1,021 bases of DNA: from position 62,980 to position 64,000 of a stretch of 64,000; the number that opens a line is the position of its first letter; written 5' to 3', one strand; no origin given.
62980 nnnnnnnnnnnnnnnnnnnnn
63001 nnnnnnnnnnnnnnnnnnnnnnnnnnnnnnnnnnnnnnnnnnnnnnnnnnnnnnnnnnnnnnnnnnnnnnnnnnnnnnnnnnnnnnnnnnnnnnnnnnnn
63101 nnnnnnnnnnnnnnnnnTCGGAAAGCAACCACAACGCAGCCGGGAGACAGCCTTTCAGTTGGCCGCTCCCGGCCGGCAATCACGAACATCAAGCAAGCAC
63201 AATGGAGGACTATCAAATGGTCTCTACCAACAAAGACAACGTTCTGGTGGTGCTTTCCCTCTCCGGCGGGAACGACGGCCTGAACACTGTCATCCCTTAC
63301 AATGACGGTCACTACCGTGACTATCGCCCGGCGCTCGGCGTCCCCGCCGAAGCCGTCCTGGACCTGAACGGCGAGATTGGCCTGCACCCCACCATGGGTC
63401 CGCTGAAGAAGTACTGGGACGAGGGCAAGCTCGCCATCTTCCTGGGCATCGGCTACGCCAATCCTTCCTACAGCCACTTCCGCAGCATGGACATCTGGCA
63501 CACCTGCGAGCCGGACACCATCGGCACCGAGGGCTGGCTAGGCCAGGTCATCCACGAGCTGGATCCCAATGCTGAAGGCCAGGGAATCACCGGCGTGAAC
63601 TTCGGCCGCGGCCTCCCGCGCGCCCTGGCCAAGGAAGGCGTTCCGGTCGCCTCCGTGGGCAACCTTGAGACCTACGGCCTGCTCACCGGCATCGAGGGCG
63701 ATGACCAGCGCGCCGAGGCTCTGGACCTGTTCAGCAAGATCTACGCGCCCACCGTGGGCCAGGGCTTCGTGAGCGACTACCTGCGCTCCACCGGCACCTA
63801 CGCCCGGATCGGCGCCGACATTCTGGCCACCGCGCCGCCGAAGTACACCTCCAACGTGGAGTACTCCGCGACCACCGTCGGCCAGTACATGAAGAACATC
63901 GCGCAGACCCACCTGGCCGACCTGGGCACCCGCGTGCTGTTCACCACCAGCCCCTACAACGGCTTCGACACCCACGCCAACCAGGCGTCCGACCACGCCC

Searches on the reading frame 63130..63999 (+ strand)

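Call 19: search_protein_families(library=pfam, proteins=[window:63130-63999:+], max_evalue=0.001)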
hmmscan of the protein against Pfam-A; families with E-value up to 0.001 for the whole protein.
window:63130-63999:+ (290 aa): 1 family
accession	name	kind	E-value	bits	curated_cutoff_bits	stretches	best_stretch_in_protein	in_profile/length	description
PF07394.17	DUF1501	-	0.00026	20.7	27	0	39-119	4-94/390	Protein of unknown function (DUF1501)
